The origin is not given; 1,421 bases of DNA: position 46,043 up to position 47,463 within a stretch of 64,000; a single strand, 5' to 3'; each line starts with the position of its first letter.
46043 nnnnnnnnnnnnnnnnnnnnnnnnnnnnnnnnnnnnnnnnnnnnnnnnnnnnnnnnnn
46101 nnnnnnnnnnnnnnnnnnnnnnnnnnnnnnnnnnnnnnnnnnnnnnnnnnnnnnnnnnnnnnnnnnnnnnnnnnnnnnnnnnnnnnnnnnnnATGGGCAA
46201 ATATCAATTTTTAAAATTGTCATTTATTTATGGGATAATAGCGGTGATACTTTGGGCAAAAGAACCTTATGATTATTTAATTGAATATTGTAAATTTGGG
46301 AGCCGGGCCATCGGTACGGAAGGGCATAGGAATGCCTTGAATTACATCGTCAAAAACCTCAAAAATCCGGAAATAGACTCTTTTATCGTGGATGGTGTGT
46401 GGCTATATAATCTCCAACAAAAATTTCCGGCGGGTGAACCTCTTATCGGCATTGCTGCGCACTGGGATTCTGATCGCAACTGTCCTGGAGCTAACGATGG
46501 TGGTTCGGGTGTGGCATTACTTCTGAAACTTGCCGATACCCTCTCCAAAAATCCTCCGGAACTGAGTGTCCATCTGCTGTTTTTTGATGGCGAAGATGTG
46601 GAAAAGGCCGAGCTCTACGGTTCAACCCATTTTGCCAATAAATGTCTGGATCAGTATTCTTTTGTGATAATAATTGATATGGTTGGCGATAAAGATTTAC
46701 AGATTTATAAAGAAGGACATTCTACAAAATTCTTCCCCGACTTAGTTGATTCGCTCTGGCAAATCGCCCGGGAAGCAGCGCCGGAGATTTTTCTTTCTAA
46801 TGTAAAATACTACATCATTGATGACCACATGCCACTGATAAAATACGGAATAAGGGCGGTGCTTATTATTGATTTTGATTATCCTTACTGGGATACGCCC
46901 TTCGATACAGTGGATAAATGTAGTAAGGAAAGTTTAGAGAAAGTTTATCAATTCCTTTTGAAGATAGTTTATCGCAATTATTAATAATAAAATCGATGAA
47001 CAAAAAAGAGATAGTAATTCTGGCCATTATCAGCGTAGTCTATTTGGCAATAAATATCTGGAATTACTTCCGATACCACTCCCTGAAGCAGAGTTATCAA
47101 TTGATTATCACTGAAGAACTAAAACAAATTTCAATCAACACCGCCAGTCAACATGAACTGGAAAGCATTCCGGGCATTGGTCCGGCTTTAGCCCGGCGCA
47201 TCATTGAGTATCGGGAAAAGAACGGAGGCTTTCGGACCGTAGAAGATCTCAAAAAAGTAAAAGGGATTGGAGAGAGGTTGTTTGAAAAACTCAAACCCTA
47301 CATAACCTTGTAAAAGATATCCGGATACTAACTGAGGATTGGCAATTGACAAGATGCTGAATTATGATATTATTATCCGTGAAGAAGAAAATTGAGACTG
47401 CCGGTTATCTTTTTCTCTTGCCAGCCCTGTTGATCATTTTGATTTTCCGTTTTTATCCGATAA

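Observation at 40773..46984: SprA/Sov-like giant OM barrel immediately followed by a glutaminyl-cyclase-like gene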

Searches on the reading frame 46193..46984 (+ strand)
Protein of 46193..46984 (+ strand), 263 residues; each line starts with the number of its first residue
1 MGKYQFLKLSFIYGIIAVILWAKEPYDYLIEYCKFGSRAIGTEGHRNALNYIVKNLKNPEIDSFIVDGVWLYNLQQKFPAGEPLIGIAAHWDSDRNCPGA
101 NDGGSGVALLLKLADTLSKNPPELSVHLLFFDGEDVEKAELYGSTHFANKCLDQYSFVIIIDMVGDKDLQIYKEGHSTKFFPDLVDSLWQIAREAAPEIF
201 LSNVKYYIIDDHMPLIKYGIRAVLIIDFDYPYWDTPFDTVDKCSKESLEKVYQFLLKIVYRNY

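Call 5: search_protein_families(library=ncbifam, proteins=[window:46193-46984:+], max_evalue=0.01)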
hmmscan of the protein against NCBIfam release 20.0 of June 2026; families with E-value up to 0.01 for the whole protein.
window:46193-46984:+ (263 aa): 1 family
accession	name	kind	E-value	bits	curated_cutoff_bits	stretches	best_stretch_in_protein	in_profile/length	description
TIGR01900.1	dapE-gram_pos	equivalog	0.0039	16.1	304.2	1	98-139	87-128/351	succinyl-diaminopimelate desuccinylase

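Call 6: search_protein_families(library=pfam, proteins=[window:46193-46984:+], max_evalue=0.01)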
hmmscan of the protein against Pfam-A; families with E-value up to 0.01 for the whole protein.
window:46193-46984:+ (263 aa): 2 families
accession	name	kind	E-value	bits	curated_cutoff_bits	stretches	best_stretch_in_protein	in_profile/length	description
PF04389.22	Peptidase_M28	-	1.3e-29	103.8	21.3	1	84-258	14-192/193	Peptidase family M28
PF16254.10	DUF4910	-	0.0031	16.8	26.6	0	100-259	83-241/247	Domain of unknown function (DUF4910)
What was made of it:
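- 46193..46984 (+): Type II glutaminyl-cyclase-like M28 protein, 263 aa, with an N-terminal hydrophobic leader (aa 1-22, ...ILWA|KEPYDY). Pfam M28 scores 103.8 bits (call 6).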

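Call 8: search_solved_structures(query=window:46193-46984:+, max_evalue=0.01, show_alignments=4)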
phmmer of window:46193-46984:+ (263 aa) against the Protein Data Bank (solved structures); distinct sequences matched with E-value up to 0.01: 48.
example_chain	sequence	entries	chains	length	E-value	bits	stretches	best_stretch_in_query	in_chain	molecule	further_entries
6qro_A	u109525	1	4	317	6.5e-21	78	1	22-261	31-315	Glutamine cyclotransferase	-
7d18_A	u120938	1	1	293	1.7e-20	76.7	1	73-253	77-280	Peptidase M28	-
4fuu_A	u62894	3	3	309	5.7e-20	75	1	25-261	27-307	Leucine aminopeptidase | Glutamine cyclotransferase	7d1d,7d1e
7d1b_A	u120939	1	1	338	1.5e-17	67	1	97-256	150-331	Leucine aminopeptidase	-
3gux_A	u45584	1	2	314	9.5e-17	64.4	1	22-261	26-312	putative Zn-dependent exopeptidase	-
3tc8_A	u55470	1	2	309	1.1e-16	64.1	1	24-261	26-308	Leucine aminopeptidase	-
6qql_A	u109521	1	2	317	8.2e-13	51.5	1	96-230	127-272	Glutamine cyclotransferase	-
7cje_A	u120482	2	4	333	9.9e-13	51.2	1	96-230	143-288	Glutamine cyclotransferase-related protein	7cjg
2ek8_A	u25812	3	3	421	2.4e-11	46.6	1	84-260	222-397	Aminopeptidase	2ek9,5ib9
6hc6_A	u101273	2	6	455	4.2e-11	45.9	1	84-260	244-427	Aminopeptidase YwaD | Aminopeptidase Y (Arg Lys Leu preference)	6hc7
4fbe_A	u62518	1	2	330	2.3e-09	40.2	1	38-241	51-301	CG5976, isoform B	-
4fai_A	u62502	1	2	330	1.2e-08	37.9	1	38-241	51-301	CG5976, isoform B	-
4f9v_A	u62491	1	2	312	5e-08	35.8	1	38-252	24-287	CG32412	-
4f9u_A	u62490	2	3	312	2.4e-07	33.5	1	38-252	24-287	CG32412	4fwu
2zep_A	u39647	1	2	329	5.8e-07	32.3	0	90-151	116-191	Glutaminyl-peptide cyclotransferase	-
9fxg_A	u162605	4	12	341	6e-06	29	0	90-151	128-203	Glutaminyl-peptide cyclotransferase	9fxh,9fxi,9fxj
7d1h_A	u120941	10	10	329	4.3e-05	26.2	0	38-152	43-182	Glutaminyl-peptide cyclotransferase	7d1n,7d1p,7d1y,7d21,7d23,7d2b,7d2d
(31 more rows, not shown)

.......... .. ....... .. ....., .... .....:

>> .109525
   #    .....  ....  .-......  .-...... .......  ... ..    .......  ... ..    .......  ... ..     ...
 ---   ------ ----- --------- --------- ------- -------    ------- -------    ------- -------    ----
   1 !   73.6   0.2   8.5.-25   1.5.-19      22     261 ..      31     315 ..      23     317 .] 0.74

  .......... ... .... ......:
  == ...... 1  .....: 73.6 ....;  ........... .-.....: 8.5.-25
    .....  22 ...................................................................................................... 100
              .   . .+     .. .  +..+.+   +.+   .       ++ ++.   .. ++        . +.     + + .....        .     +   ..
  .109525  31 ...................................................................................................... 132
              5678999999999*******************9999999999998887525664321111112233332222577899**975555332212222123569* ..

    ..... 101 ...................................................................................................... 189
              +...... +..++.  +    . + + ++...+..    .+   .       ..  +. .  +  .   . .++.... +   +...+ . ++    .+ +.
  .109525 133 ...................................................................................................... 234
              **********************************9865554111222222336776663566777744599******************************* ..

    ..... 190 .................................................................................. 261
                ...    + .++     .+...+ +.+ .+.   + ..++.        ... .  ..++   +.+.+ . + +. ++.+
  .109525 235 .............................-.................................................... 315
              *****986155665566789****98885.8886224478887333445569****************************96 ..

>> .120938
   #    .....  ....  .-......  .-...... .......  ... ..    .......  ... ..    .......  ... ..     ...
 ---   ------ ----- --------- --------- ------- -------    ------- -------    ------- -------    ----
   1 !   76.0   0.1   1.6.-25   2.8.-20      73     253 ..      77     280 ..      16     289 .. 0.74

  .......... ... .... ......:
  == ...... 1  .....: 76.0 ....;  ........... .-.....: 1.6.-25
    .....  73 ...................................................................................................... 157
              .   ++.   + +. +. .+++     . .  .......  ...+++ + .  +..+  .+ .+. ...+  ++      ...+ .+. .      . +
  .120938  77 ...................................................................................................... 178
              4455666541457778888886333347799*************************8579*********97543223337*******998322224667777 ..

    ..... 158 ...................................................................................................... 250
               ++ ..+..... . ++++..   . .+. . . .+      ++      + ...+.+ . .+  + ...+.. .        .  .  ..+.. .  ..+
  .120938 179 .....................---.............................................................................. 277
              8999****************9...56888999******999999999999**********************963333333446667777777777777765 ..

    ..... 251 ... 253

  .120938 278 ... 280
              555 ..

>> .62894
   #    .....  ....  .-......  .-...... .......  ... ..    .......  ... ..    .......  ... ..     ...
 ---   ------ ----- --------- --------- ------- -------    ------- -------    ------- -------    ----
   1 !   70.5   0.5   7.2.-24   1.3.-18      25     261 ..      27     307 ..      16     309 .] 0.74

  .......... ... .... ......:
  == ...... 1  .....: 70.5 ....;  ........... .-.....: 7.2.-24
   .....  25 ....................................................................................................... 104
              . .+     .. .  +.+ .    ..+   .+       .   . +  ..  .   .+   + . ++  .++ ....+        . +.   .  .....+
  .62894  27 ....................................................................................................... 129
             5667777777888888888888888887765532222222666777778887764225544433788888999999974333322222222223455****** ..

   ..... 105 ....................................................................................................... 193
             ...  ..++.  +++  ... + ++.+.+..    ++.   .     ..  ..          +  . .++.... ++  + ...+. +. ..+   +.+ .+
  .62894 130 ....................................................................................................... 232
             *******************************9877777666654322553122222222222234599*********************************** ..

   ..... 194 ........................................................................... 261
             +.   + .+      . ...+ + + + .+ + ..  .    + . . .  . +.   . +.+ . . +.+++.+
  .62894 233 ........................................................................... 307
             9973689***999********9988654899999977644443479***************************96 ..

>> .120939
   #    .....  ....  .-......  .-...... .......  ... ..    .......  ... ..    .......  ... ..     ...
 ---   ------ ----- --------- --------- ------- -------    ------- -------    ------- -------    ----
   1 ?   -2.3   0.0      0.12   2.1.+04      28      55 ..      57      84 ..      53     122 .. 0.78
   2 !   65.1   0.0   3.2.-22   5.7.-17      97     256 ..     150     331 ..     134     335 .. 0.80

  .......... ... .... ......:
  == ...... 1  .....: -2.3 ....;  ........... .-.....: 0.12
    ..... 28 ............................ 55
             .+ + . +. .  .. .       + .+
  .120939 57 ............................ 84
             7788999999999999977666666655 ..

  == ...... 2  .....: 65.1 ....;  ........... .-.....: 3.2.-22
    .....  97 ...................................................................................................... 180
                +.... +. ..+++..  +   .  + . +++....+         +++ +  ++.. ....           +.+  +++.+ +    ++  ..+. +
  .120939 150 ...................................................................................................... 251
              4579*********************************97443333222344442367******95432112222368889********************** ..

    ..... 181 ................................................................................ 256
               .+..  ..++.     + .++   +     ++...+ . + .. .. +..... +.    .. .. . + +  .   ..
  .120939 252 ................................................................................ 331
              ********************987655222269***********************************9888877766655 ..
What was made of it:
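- Aminopeptidases 2ek8 and 6hc6 are hit at about 1e-11 with the single sequence (call 8).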

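Call 9: find_homologous_proteins(query=window:46193-46984:+, max_evalue=0.00001)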
Query window:46193-46984:+ (263 aa): 2649 proteins with E <= 0.00001 among 3121 candidates; the best 120 are listed.
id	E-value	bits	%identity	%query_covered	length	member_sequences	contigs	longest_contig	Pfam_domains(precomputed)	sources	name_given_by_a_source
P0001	1.1e-177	607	100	100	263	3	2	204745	PF04389.23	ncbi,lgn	ncbi:MAG: M28 family peptidase [candidate division WOR-3 bacterium]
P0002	6.4e-139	480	75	100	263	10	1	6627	PF04389.23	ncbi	ncbi:MAG: M28 family peptidase [candidate division WOR-3 bacterium]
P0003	8.7e-137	473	75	100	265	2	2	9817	PF04389.23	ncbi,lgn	ncbi:MAG: M28 family peptidase [candidate division WOR-3 bacterium]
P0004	4.4e-136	471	78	100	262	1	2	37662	PF04389.23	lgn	-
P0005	9.1e-134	463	74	100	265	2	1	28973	PF04389.23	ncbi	ncbi:MAG: M28 family peptidase [candidate division WOR-3 bacterium]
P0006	1.5e-133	462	74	100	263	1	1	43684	PF04389.23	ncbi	-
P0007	5.3e-133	461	75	100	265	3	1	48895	PF04389.23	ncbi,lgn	-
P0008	1.5e-132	459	74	100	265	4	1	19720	PF04389.23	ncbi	ncbi:MAG: M28 family peptidase [bacterium]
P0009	2.1e-132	459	73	100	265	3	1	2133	PF04389.23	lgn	-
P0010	1.2e-130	453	73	100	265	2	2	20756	PF04389.23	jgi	-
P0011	4.5e-130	451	73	99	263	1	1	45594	PF04389.23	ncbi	-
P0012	9.2e-130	450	80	89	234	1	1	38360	PF04389.23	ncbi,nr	ncbi:MAG: M28 family peptidase [candidate division WOR-3 bacterium]|nr:M28 family peptidase [candida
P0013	1.2e-129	450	71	100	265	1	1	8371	PF04389.23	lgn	-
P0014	2.2e-129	449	72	100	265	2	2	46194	PF04389.23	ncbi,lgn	-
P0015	4.2e-129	448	78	92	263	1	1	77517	PF04389.23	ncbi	-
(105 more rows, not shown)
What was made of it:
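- NCBI names it 'M28 family peptidase' (call 9).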

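Call 36: search_solved_structures(query=A2, max_evalue=0.001, show_alignments=0)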
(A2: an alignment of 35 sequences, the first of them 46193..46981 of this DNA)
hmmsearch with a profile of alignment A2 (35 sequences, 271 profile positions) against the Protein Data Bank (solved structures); distinct sequences matched with E-value up to 0.001: 51.
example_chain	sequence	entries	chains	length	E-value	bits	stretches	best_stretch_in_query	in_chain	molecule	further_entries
6qro_A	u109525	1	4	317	3.2e-35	125.2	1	25-268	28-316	Glutamine cyclotransferase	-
3tc8_A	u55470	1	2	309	2.4e-31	112.5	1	27-267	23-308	Leucine aminopeptidase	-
4fuu_A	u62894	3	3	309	9.3e-31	110.6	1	20-268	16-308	Leucine aminopeptidase | Glutamine cyclotransferase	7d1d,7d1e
3gux_A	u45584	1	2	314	3.4e-30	108.7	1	21-268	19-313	putative Zn-dependent exopeptidase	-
7d18_A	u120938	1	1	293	8.5e-29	104.1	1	28-265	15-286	Peptidase M28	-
7d1b_A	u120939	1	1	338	6.1e-28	101.3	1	30-260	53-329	Leucine aminopeptidase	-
6qql_A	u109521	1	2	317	1.3e-25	93.7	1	21-262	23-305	Glutamine cyclotransferase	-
7cje_A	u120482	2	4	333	1.6e-25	93.4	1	21-262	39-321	Glutamine cyclotransferase-related protein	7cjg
2ek8_A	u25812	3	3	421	1.5e-15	60.7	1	87-174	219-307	Aminopeptidase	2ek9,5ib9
4fbe_A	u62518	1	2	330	9.1e-15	58.1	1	44-177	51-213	CG5976, isoform B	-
6hc6_A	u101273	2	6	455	2.1e-14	57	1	90-268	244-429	Aminopeptidase YwaD | Aminopeptidase Y (Arg Lys Leu preference)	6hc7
4fai_A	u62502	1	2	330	2.6e-14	56.6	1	44-177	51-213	CG5976, isoform B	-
4f9v_A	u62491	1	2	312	5.6e-14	55.5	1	43-267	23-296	CG32412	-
4f9u_A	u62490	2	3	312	1.6e-13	54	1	43-267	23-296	CG32412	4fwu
7d17_A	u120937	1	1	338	2.2e-12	50.3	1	41-250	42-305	Glutaminyl-peptide cyclotransferase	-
7d1h_A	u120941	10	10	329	4.9e-11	45.9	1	43-159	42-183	Glutaminyl-peptide cyclotransferase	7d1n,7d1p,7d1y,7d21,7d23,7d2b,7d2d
9fxg_A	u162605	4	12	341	6.7e-11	45.5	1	43-157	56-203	Glutaminyl-peptide cyclotransferase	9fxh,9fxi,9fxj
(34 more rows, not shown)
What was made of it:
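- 46193..46984 (+): With the family profile, the eight best PDB hits are bacterial QCs at 3e-35 to 1.6e-25, and the first aminopeptidase comes at 1.5e-15 (call 36).
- On Di-zinc M28 aminopeptidase: The best aminopeptidase scores E 1.5e-15 against 3e-35 for the QCs (call 36).
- Profile against PDB: eight bacterial QCs score 3e-35 to 1.6e-25, and the first aminopeptidase scores 1.5e-15 (call 36). There is a gap of about ten orders of magnitude in E-value between QCs and aminopeptidases in the profile search (call 36).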

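Call 37: predict_structure(alignment_id=A2)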
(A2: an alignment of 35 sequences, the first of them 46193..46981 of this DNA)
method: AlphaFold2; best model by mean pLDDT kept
length: 263 residues; sequences in the alignment: 35
mean_pLDDT: 84.5   pTM: 0.86
mean pLDDT of the five models: 84.5, 81.8, 81.5, 80.5, 79.6
residues with pLDDT >= 90: 132; 70-90: 89; 50-70: 34; < 50: 8
segments of 3 or more residues with pLDDT < 50: 204-209
pLDDT, mean of each block of 10 residues (from residue 1): 52 57 91 93 95 97 93 97 95 90 94 97 97 77 93 93 76 74 87 82 49 82 77 84 89 93 63
secondary structure, 60 per line:
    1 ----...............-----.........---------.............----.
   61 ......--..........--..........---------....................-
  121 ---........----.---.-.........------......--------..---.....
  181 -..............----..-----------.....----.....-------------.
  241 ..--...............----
elements in order: H5-19 H25-33 H43-55 E60-66 E69-78 E81-90 H100-119 E124-131 H142-150 E157-162 H176-180 H182-195 H213-217 E222-226 H245-259

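Call 39: fold_search(model_id=the predicted structure, library=pdb)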
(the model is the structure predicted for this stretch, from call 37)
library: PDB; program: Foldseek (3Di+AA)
matches with E <= 10: 1411; with E <= 0.001: 286
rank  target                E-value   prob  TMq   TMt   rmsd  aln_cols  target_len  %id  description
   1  7d1e                  6.9e-21  1.00  0.82  0.74   3.2       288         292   28  Crystal structure of Bacteroides thetaiotaomicron glutaminyl cyclase bound to N-acetylhistamine (released 2021-04-14)
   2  4fuu                  1.2e-20  1.00  0.81  0.74   3.7       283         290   28  Crystal structure of a leucine aminopeptidase precursor (BT_2548) from Bacteroides thetaiotaomicron VPI-5482 at 1.30 A r (released 2012-10-31)
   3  3tc8_B                1.3e-20  1.00  0.84  0.76   2.8       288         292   26  Crystal structure of a Zn-dependent exopeptidase (BDI_3547) from Parabacteroides distasonis ATCC 8503 at 1.06 A resolu (released 2011-08-24)
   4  7d1d                  2.7e-20  1.00  0.82  0.74   3.4       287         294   28  Crystal structure of Bacteroides thetaiotaomicron glutaminyl cyclase bound to 1-benzylimidazole (released 2021-04-14)
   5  7d1b                  3.7e-20  1.00  0.81  0.71   3.3       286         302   26  Crystal structure of Fimbriiglobus ruber glutaminyl cyclase (released 2021-04-14)
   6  3tc8_A                4.1e-20  1.00  0.84  0.75   2.8       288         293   26  Crystal structure of a Zn-dependent exopeptidase (BDI_3547) from Parabacteroides distasonis ATCC 8503 at 1.06 A resolu (released 2011-08-24)
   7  6qro_A                9.6e-20  1.00  0.82  0.75   3.3       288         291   27  Crystal structure of Tannerella forsythia glutaminyl cyclase (released 2019-03-06)
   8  7cjg_B                1.8e-19  1.00  0.83  0.79   2.5       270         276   26  Structural and kinetic characterization of Porphyromonas gingivalis glutaminyl cyclase (released 2021-05-05)
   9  6qql_A                1.8e-18  1.00  0.80  0.73   3.3       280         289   25  Crystal structure of Porphyromonas gingivalis glutaminyl cyclase (released 2019-03-06)
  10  3gux_A                5.3e-18  1.00  0.77  0.82   2.7       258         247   26  Crystal structure of a putative zn-dependent exopeptidase (bvu_1317) from bacteroides vulgatus atcc 8482 at 1.80 A res (released 2009-04-07)
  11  6qql_B                5.6e-18  1.00  0.81  0.74   3.2       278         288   26  Crystal structure of Porphyromonas gingivalis glutaminyl cyclase (released 2019-03-06)
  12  7d18                  5.6e-18  1.00  0.77  0.70   3.0       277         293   29  Crystal structure of Acidobacteriales bacterium glutaminyl cyclase (released 2021-04-14)
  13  3gux_B                1.5e-17  1.00  0.78  0.83   2.4       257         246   26  Crystal structure of a putative zn-dependent exopeptidase (bvu_1317) from bacteroides vulgatus atcc 8482 at 1.80 A res (released 2009-04-07)
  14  4f9u_B                3.5e-16  1.00  0.74  0.65   4.2       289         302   23  Structure of glycosylated glutaminyl cyclase from Drosophila melanogaster (released 2012-08-29)
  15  4f9v_B                7.1e-16  1.00  0.75  0.67   4.2       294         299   23  Structure of C113A/C136A mutant variant of glycosylated glutaminyl cyclase from Drosophila melanogaster (released 2012-08-29)
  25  7d21                  1.3e-14  1.00  0.71  0.58   5.5       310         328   21  Crystal structure of Ixodes scapularis glutaminyl cyclase with two Zn ions bound to the active site (released 2021-04-14)
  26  7d2i                  1.7e-14  1.00  0.69  0.57   4.3       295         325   21  Crystal structure of Ixodes scapularis glutaminyl cyclase with a Fe ion bound to the active site (released 2021-04-14)
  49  9fxh_B                5.2e-13  1.00  0.69  0.58   6.3       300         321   22  Crystal structure of cobalt(II)-substituted double mutant Y115E Y117E human Glutaminyl Cyclase (released 2024-09-04)
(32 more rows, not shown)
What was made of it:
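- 46193..46984 (+): The AF2 model has pLDDT 84.5 (call 37), and its 26 best Foldseek hits are all QCs (call 39).
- On Type II (M28-fold) glutaminyl cyclase: Calls 6, 8, 36, 37, 39.
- The 26 best Foldseek hits are all QCs, including BtQC, PdQC, TfQC, PgQC, Fimbriiglobus and Acidobacteriales QCs (call 39). QCs with other metals (Fe, Co) and with two zinc ions have been crystallised (call 39 list: 7d2i, 9fxh, 7d21). The 26 best fold matches are all QCs (call 39).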

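Call 71: search_protein_representatives(protein=window:46193-46981:+)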
Query: 263 residues. Proteins with E-value up to 0.001 (for the whole library): 4343; up to 1e-10: 1159; up to 1e-30: 81. The best 150 are listed.
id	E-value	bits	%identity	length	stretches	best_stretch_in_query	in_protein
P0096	1.2e-101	355.9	58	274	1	13-260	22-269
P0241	2.8e-50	187.5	42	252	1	15-261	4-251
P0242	8.8e-49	182.6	44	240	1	33-256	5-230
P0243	9.1e-49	182.6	48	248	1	33-259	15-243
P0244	2.5e-45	171.3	44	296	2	88-261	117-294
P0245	2.6e-43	164.7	43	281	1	24-261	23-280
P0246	3.5e-43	164.2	43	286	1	9-261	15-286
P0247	7.1e-43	163.2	43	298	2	94-261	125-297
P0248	2.1e-42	161.7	43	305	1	24-262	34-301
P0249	1.3e-40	155.9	48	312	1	92-261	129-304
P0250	1.3e-40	155.8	43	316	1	16-257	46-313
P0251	9.6e-40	153.0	40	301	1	22-260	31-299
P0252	3.4e-39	151.2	41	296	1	22-260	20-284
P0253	4.1e-39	150.9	67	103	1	163-263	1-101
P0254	1.7e-38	148.9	45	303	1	27-257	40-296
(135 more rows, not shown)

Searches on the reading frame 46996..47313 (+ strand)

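Call 5: search_protein_families(library=ncbifam, proteins=[window:46996-47313:+], max_evalue=0.01)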
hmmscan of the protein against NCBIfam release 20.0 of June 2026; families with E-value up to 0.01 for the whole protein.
window:46996-47313:+ (105 aa): 10 families
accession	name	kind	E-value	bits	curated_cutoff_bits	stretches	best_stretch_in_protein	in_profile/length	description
TIGR01259.1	comE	subfamily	4.1e-27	94.6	152.35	1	40-105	55-120/120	comEA protein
TIGR00426.1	TIGR00426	subfamily_domain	7.3e-22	77.2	53.1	1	43-105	6-69/69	competence protein ComEA helix-hairpin-helix repeat region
NF045978.1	ComEA_MAG0490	equivalog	5e-06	26.4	98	1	32-105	89-162/162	MAG0490 family ComEA-like DNA-binding protein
NF037980.1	T2SS_GspK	equivalog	9.9e-06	25.3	130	1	71-104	172-205/307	type II secretion system minor pseudopilin GspK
NF002708.1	PRK02515.1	equivalog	0.00011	22.1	85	1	34-102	48-112/137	photosystem II complex extrinsic protein PsbU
TIGR01405.1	polC_Gram_pos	equivalog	0.00027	18.8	1043.45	1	55-101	1150-1195/1211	DNA polymerase III subunit alpha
TIGR03916.1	rSAM_link_UDG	hypoth_equivalog_domain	0.00082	18.6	343.5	1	42-89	319-364/415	putative DNA modification/repair radical SAM protein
TIGR00084.2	ruvA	equivalog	0.00089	18.9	85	0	46-70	103-127/202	Holliday junction branch migration protein RuvA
NF001688.0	PRK00448.1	equivalog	0.0033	15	873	1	55-101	1383-1428/1445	PolC-type DNA polymerase III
NF005932.1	PRK07956.1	equivalog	0.0094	14.5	369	0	46-88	531-573/664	NAD-dependent DNA ligase LigA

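Call 6: search_protein_families(library=pfam, proteins=[window:46996-47313:+], max_evalue=0.01)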
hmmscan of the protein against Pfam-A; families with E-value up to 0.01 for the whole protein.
window:46996-47313:+ (105 aa): 14 families
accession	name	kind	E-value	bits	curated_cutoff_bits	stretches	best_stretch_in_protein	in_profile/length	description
PF12836.13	HHH_3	-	2.7e-26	91.9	27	1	43-104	4-65/65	Helix-hairpin-helix motif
PF00633.29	HHH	-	3.6e-12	45.9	24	1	46-72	4-30/30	Helix-hairpin-helix motif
PF14520.12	HHH_5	-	1.4e-10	41.9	27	2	54-99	3-51/57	Helix-hairpin-helix domain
PF14716.13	HHH_8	-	9.8e-08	32.7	30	1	41-75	36-70/73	Helix-hairpin-helix domain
PF12826.13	HHH_2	-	1.4e-05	25.6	27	1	47-74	29-56/64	Helix-hairpin-helix motif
PF03934.19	T2SSK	-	4e-05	24.3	24.2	1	47-103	3-60/63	Type II secretion system (T2SS), protein K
PF21687.3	T2SSK_1st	-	7e-05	23.9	26.2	1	70-105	69-104/107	Type II secretion system (T2SS), protein K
PF14579.12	HHH_6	-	8.5e-05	23.1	25.6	1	55-99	27-74/90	Helix-hairpin-helix motif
PF06514.17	PsbU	-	0.00026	21.4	24.5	1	38-102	8-68/93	Photosystem II 12 kDa extrinsic protein (PsbU)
PF11798.14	IMS_HHH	-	0.0014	19.2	24.4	0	54-69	12-27/32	IMS family HHH motif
PF00570.28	HRDC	-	0.0024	18.3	23.8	0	50-70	41-61/68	HRDC domain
PF04919.18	DUF655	-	0.0036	17.7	22.2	1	52-90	115-153/181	Protein of unknown function (DUF655)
PF11731.14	Cdd1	-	0.0085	16.7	25.5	0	52-100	5-46/86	Pathogenicity locus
PF10391.15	DNA_pol_lambd_f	-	0.0098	16.1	29.8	0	54-87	2-30/51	Fingers domain of DNA polymerase lambda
